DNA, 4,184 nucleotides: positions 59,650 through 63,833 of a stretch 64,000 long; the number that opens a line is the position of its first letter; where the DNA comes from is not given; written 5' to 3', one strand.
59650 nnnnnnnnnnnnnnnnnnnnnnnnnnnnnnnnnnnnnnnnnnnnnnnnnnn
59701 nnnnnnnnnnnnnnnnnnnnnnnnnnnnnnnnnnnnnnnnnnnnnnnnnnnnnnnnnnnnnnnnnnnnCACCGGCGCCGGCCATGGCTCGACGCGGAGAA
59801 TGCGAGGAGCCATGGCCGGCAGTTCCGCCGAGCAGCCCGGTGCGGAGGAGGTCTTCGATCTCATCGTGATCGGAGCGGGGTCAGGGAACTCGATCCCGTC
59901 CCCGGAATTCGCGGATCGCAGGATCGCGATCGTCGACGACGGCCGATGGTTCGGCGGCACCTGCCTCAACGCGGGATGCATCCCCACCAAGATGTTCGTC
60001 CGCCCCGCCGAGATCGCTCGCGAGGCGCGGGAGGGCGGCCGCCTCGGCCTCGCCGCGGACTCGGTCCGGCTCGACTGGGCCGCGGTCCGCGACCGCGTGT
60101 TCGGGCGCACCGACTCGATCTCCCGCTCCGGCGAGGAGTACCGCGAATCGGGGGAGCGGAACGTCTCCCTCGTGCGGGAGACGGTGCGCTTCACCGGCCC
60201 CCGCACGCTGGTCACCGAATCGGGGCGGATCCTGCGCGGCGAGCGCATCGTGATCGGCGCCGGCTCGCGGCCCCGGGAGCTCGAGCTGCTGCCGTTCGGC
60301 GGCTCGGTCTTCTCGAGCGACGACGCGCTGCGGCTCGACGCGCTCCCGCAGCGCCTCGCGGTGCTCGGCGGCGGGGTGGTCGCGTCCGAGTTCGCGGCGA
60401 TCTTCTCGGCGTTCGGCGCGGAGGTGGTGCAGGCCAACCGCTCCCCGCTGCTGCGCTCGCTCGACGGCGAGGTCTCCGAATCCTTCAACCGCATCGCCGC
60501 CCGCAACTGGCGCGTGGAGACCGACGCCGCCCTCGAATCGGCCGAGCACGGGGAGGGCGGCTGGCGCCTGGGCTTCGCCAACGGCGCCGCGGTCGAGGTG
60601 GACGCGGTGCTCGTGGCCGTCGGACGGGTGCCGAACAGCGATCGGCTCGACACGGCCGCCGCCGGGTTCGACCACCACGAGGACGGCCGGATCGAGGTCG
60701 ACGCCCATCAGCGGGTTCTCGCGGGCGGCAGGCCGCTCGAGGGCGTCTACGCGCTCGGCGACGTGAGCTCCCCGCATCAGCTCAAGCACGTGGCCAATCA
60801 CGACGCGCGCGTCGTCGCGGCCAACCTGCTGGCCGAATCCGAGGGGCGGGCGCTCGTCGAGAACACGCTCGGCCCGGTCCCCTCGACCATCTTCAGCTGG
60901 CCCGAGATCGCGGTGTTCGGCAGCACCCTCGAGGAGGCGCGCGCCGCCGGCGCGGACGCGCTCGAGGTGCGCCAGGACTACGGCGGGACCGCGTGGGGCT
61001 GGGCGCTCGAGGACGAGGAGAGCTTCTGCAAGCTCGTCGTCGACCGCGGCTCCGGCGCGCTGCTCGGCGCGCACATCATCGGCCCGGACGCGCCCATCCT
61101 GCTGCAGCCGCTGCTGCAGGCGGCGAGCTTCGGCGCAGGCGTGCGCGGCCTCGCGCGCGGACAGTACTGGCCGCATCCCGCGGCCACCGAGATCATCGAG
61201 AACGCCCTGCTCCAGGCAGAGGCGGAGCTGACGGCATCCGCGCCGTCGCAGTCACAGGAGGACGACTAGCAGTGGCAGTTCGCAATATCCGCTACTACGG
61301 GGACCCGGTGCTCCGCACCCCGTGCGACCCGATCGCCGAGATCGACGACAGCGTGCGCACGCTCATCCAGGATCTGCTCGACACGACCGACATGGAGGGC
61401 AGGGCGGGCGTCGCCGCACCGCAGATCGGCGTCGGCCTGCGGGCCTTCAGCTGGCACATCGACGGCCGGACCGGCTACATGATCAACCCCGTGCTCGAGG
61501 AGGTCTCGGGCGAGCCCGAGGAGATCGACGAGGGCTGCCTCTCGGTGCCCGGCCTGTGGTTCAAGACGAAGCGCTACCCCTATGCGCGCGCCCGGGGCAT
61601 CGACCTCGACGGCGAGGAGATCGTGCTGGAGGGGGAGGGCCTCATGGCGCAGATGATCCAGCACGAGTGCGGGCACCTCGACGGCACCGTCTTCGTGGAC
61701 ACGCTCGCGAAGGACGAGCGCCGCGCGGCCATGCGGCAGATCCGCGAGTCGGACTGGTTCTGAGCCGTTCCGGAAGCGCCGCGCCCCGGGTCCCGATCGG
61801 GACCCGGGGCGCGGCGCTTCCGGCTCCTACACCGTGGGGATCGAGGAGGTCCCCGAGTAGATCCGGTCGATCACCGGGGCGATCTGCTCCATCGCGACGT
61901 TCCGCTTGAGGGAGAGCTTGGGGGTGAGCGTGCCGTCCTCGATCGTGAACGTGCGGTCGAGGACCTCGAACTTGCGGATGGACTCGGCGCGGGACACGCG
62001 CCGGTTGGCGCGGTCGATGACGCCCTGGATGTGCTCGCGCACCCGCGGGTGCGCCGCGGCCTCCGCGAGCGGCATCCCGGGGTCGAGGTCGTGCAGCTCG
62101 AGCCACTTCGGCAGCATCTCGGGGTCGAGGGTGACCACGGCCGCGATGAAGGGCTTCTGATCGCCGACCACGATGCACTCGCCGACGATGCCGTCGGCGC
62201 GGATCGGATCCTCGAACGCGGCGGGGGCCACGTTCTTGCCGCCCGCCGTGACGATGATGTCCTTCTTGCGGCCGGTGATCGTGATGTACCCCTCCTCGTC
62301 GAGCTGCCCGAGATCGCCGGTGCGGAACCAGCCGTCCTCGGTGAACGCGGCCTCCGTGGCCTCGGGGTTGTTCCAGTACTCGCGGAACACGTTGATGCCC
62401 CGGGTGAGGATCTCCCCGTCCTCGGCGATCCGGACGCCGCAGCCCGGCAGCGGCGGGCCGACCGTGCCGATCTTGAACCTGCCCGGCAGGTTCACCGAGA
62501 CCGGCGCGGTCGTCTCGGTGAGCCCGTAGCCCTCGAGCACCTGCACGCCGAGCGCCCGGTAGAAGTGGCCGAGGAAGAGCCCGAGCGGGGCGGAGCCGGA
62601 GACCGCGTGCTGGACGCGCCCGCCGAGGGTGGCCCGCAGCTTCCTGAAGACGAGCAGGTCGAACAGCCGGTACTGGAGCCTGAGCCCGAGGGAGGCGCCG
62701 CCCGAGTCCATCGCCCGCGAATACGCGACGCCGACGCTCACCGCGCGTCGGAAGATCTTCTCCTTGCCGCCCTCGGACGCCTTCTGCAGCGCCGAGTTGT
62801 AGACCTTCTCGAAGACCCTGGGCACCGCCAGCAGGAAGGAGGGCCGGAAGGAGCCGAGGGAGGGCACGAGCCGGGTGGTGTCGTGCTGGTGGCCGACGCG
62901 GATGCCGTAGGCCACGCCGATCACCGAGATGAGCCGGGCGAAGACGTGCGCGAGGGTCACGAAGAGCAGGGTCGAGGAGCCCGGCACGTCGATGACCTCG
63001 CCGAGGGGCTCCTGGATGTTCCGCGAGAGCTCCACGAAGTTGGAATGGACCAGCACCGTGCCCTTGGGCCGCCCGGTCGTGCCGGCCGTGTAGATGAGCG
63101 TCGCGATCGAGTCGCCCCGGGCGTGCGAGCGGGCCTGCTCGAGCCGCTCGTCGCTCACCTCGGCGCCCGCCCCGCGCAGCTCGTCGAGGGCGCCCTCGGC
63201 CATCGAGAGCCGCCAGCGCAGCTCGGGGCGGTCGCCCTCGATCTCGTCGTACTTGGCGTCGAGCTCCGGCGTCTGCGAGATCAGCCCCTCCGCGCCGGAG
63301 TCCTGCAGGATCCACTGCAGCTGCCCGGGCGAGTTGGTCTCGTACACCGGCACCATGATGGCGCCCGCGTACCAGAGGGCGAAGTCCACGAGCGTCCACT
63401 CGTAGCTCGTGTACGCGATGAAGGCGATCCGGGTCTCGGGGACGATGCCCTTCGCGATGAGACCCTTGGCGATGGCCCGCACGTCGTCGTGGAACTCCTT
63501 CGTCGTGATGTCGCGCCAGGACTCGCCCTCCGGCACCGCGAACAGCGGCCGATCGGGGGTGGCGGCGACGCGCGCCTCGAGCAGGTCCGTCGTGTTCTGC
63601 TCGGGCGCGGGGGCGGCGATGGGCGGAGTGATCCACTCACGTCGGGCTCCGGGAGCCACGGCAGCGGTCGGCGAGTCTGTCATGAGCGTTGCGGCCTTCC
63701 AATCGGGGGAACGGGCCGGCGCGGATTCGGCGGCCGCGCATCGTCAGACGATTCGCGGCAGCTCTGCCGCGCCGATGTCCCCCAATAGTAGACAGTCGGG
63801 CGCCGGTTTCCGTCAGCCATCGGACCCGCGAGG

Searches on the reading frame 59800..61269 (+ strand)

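Call 51: search_protein_families(library=pfam, proteins=[window:59800-61269:+])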
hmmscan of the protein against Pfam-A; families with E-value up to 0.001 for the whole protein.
window:59800-61269:+ (489 aa): 3 families
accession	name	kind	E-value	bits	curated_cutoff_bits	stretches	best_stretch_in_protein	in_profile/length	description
PF07992.20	Pyr_redox_2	-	1.5e-35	123.4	26.1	1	19-331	1-286/291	Pyridine nucleotide-disulphide oxidoreductase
PF02852.28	Pyr_redox_dim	-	9.1e-19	68.1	25.3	1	360-469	1-109/110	Pyridine nucleotide-disulphide oxidoreductase, dimerisation domain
PF00070.33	Pyr_redox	-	5.2e-08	33.7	22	1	185-253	1-71/82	Pyridine nucleotide-disulphide oxidoreductase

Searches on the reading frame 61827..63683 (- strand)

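Call 51: search_protein_families(library=pfam, proteins=[window:61827-63683:-])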
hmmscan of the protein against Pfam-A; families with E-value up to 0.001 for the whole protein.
window:61827-63683:- (618 aa): 2 families
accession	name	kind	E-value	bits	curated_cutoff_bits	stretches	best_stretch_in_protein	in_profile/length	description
PF00501.34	AMP-binding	-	1e-61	209.3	29.9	1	35-437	1-384/384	AMP-binding enzyme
PF23562.2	AMP-binding_C_3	-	1.9e-11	44.9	20.8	1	475-611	2-122/124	AMP-binding enzyme C-terminal domain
